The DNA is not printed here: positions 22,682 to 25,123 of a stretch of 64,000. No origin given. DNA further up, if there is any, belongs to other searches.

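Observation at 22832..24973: Orphan terminase-like ORF that reads in frame through three separate repeat insertions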

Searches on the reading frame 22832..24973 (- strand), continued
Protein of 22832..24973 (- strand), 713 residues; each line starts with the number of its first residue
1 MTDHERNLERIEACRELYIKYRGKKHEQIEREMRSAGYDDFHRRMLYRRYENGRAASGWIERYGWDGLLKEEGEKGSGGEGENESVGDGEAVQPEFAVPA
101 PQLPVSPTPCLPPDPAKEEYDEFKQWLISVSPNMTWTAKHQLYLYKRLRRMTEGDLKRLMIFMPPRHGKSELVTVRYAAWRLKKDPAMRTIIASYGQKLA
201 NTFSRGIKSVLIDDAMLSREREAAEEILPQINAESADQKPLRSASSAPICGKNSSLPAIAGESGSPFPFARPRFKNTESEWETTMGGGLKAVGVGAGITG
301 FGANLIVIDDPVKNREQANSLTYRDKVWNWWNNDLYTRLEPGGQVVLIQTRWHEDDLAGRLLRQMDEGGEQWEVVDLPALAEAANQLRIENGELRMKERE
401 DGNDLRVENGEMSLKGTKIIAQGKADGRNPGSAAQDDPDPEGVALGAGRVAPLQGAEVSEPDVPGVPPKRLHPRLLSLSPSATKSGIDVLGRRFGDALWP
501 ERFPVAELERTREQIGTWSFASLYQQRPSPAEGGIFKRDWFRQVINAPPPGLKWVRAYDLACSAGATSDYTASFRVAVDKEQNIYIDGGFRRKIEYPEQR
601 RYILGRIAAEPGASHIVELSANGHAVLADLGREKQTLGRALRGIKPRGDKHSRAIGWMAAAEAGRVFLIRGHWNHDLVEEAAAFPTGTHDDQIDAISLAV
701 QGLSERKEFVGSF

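Call 31: search_protein_families(library=ncbifam, proteins=[window:22832-24973:-], max_evalue=0.001)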
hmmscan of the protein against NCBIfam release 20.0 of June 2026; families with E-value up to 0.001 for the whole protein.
window:22832-24973:- (713 aa): 2 families
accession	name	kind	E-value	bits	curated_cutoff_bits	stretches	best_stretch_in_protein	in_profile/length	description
TIGR01630.1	psiM2_ORF9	equivalog_domain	1.9e-14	54.4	41.65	1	569-703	1-140/142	phage terminase large subunit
NF033889.1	termin_lrg_T7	equivalog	1.3e-10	40.7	150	1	143-216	23-91/500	phage terminase large subunit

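Call 42: search_solved_structures(query=A2, max_evalue=0.01)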
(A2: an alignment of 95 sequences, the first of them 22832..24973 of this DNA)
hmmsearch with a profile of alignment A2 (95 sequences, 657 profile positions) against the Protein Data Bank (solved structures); distinct sequences matched with E-value up to 0.01: 2.
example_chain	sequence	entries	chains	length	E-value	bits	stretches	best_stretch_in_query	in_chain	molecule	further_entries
8dgc_E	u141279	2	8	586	4.2e-06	28.8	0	149-211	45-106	Terminase, large subunit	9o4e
4bij_A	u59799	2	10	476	0.00012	24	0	150-211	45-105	DNA MATURASE B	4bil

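Call 45: find_encoding_contigs(protein=P0002, flank=10000, max_places=2)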
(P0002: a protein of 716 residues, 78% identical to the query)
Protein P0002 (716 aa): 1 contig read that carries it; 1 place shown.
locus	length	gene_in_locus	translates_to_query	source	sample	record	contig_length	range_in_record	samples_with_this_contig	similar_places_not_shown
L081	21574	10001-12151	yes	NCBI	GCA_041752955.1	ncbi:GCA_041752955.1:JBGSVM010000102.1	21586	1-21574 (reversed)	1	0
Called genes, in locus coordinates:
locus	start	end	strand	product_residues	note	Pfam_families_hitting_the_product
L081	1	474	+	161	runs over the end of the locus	?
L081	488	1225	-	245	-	PF00027:cNMP_binding, PF13545:HTH_Crp_2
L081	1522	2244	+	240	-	PF13545:HTH_Crp_2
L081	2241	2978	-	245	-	PF00027:cNMP_binding (weak), PF13545:HTH_Crp_2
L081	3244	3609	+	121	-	-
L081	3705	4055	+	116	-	-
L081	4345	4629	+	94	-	-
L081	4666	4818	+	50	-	-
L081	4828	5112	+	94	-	-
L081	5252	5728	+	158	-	-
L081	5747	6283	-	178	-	PF02559:CarD_TRCF_RID (weak), PF21095:CarD_C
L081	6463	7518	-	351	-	PF00989:PAS (weak), PF08448:PAS_4, PF13426:PAS_9, PF00512:HisKA, PF02518:HATPase_c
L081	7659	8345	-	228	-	PF00072:Response_reg, PF00486:Trans_reg_C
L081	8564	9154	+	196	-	-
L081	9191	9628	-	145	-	-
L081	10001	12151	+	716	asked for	PF03237:Terminase_6N (weak), PF17289:Terminase_6C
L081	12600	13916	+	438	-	PF07994:NAD_binding_5, PF01658:Inos-1-P_synth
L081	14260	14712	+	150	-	PF01797:Y1_Tnp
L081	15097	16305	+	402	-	PF07724:AAA_2, PF07728:AAA_5 (weak), PF10431:ClpB_D2-small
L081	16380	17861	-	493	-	PF00370:FGGY_N, PF02782:FGGY_C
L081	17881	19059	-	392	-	PF01053:Cys_Met_Meta_PP, PF06838:Met_gamma_lyase (faint), PF00155:Aminotran_1_2 (weak)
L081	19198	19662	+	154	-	PF01022:HTH_5, PF12840:HTH_20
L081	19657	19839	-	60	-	PF17653:DUF5522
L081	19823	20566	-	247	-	PF01479:S4, PF01728:FtsJ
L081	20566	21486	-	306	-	PF00753:Lactamase_B (weak), PF12706:Lactamase_B_2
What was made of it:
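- On REPIN-RAYT / IS200-IS605-derived element (for the 213-nt module): The L081 Y1_Tnp gene (PF01797, call 45) is flanked by both halves.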

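Call 47: predict_structure(alignment_id=A2)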
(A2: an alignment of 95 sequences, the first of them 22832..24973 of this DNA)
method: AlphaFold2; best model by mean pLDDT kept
length: 713 residues; sequences in the alignment: 95
mean_pLDDT: 79.3   pTM: 0.64
mean pLDDT of the five models: 79.3, 78.2, 78.1, 78.0, 77.6
residues with pLDDT >= 90: 413; 70-90: 97; 50-70: 54; < 50: 149
segments of 3 or more residues with pLDDT < 50: 79-113, 235-239, 241-247, 249-257, 392-395, 401-481
pLDDT, mean of each block of 10 residues (from residue 1): 84 98 97 97 96 94 95 68 35 36 41 51 93 95 95 97 95 98 98 97 97 94 79 50 46 49 72 69 95 95 98 88 94 97 97 88 94 96 65 51 38 29 34 39 37 34 33 44 73 95 96 81 81 74 96 97 81 97 97 95 97 95 94 94 93 89 95 94 86 97 76 59
secondary structure, 60 per line:
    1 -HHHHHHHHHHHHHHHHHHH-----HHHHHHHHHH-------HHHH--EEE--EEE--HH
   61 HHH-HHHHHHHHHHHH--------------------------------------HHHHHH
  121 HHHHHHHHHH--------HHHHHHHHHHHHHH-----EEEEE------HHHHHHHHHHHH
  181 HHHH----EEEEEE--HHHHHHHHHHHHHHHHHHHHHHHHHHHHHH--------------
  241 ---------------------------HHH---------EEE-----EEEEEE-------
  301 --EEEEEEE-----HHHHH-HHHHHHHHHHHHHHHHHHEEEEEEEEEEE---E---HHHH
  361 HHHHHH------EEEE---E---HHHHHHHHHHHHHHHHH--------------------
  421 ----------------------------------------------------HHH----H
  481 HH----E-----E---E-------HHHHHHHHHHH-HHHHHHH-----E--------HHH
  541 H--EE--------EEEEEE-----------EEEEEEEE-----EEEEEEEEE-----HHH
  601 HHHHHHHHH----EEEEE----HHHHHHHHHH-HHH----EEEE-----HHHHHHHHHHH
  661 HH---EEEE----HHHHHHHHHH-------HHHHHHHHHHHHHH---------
elements in order (helices of 4 or more, strands of 3 or more residues): H2-20 H26-35 H43-46 E49-51 E54-56 H59-63 H65-76 H115-130 H139-152 E158-162 H169-184 E189-194 H197-226 E280-282 E288-293 E303-309 H315-319 H321-338 E339-349 H357-366 E373-376 H384-400 H505-515 H517-523 H538-541 E554-559 E571-578 E584-592 H598-609 E614-618 H623-632 E641-644 H650-662 E666-669 H674-683 H691-704
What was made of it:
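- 24614..24766 (-): Expansion site 1 (aa 70-120), the linker after the N-terminal domain. It contains the GGGGAGA-word polypurine/polypyrimidine hairpin 24639-24765. Low pLDDT at residues 79-113 (call 47).
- On RPE-like in-frame palindromic selfish DNA: The three sites coincide with the only long low-pLDDT segments (call 47).
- The low-pLDDT stretches at 79-113, 235-257 and 401-481 coincide with the sites (call 47).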

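Call 48: find_related_loci(query=A1, collection=viral_contigs, flank=8000)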
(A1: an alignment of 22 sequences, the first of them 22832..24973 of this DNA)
Query A1 (713 aa) in viral_contigs; peptide patterns used: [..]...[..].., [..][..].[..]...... (x = any residue, [..] = any of these).
600 stretches matched a pattern (row limit reached: there are more); 545 encode a relative of the query (tblastn E <= 1e-3); the best 80 are kept; 80 distinct loci.
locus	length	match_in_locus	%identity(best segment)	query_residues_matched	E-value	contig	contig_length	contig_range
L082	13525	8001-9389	37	96-709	9e-60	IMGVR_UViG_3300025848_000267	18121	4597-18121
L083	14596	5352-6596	43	123-704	3e-59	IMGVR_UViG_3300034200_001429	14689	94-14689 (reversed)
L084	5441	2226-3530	31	140-703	5e-59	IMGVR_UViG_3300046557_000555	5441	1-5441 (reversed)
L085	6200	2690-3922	41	123-689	4e-59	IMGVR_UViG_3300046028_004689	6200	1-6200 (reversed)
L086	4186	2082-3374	41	123-709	2e-58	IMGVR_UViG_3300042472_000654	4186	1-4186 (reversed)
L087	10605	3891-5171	40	125-709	2e-58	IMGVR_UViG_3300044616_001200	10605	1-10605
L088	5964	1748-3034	39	123-709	1e-54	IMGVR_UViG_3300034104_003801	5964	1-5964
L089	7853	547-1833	39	123-709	5e-54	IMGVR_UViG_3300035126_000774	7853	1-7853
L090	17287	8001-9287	37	123-709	4e-53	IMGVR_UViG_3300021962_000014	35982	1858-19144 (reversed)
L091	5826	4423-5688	40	123-704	2e-52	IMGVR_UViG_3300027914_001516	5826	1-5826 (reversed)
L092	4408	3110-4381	41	122-704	4e-51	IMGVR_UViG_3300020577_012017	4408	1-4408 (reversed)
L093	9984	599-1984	28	138-712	1e-50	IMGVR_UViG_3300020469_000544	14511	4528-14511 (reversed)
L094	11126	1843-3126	40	123-706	4e-50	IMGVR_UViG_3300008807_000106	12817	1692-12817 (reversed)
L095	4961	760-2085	35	115-704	6e-48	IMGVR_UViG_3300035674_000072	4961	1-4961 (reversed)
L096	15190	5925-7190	37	138-706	1e-47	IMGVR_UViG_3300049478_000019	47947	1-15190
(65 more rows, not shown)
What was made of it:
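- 24746..24973 (-): Family-specific N-terminal domain (aa 1-76; helix-helix-helix, beta-hairpin, two helices). It is absent from phage relatives. Phage matches start at about residue 123 (call 48).
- Closest known: Phage large terminase subunits. Same: Identity to IMG/VR phage terminases is 37-43% (call 48).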

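Call 52: fold_search(model_id=the predicted structure, library=pdb)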
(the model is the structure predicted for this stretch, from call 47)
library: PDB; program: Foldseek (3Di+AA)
matches with E <= 10: 727; with E <= 0.001: 37
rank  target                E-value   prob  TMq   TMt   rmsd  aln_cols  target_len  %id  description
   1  8dgc_E                2.2e-19  1.00  0.32  0.42  12.8       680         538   15  Avs3 bound to phage PhiV-1 terminase (released 2022-08-03)
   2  3cpe                  1.1e-10  1.00  0.26  0.33  21.5       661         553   11  Crystal Structure of T4 gp17 (released 2009-01-13)
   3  3ezk_A                2.5e-10  1.00  0.25  0.31  22.4       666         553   12  Bacteriophage T4 gp17 motor assembly based on crystal structures and cryo-EM reconstructions (released 2009-01-13)
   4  6z6d                  8.3e-10  1.00  0.24  0.31  13.6       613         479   10  Crystal structure of the HK97 bacteriophage large terminase (released 2021-06-09)
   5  4bil_A                3.3e-07  1.00  0.21  0.31  21.1       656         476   11  Threading model of the T7 large terminase within the gp8gp19 complex (released 2013-05-08)
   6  3c6a                  7.2e-07  1.00  0.18  0.58   6.1       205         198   18  Crystal Structure of the RB49 gp17 nuclease domain (released 2009-01-13)
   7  4bij_A                9.5e-07  1.00  0.22  0.31  21.1       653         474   10  Threading model of T7 large terminase (released 2013-05-08)
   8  4iei                  1.3e-06  1.00  0.26  0.38  13.2       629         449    8  Crystal Structure of the large terminase subunit gp2 of bacterial virus Sf6 complexed with ADP (released 2013-05-01)
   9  3c6h_B                2.9e-06  1.00  0.19  0.62   4.8       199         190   17  Crystal Structure of the RB49 gp17 nuclease domain (released 2009-01-13)
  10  5oee_A                3.2e-06  1.00  0.21  0.33  15.2       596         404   10  Structure of large terminase from the thermophilic bacteriophage D6E (Crystal form 3) (released 2017-10-11)
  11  4ife                  5.0e-06  1.00  0.26  0.39  14.6       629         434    9  Crystal Structure of the large terminase subunit gp2 of bacterial virus Sf6 complexed with ATP (released 2013-05-01)
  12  5oee_C                5.0e-06  1.00  0.21  0.34  16.3       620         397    9  Structure of large terminase from the thermophilic bacteriophage D6E (Crystal form 3) (released 2017-10-11)
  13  5oe9_B                5.9e-06  1.00  0.21  0.32  16.7       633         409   10  Structure of large terminase from the thermophilic bacteriophage D6E in complex with sulfate (Crystal form 2) (released 2017-10-11)
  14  4idh                  7.4e-06  1.00  0.25  0.36  13.1       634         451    7  Crystal Structure of the large terminase subunit gp2 of bacterial virus Sf6 (released 2013-05-01)
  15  5oeb_F                7.8e-06  1.00  0.20  0.32  16.0       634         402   10  Structure of large terminase from the thermophilic bacteriophage D6E in complex with ADP (Crystal form 3) (released 2017-10-11)
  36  5tge                  3.8e-04  1.00  0.19  0.62   6.4       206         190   14  Thermus Phage P74-26 Large Terminase Nuclease Domain (released 2017-01-25)
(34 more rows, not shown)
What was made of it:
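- On Phage terminase large subunit (TerL): Foldseek matches T4, T7-like, HK97 and Sf6 terminases (call 52). Foldseek hits to the nuclease domains of RB49, G20c and P74-26 (call 52).
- The fold is a terminase fold (call 52).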
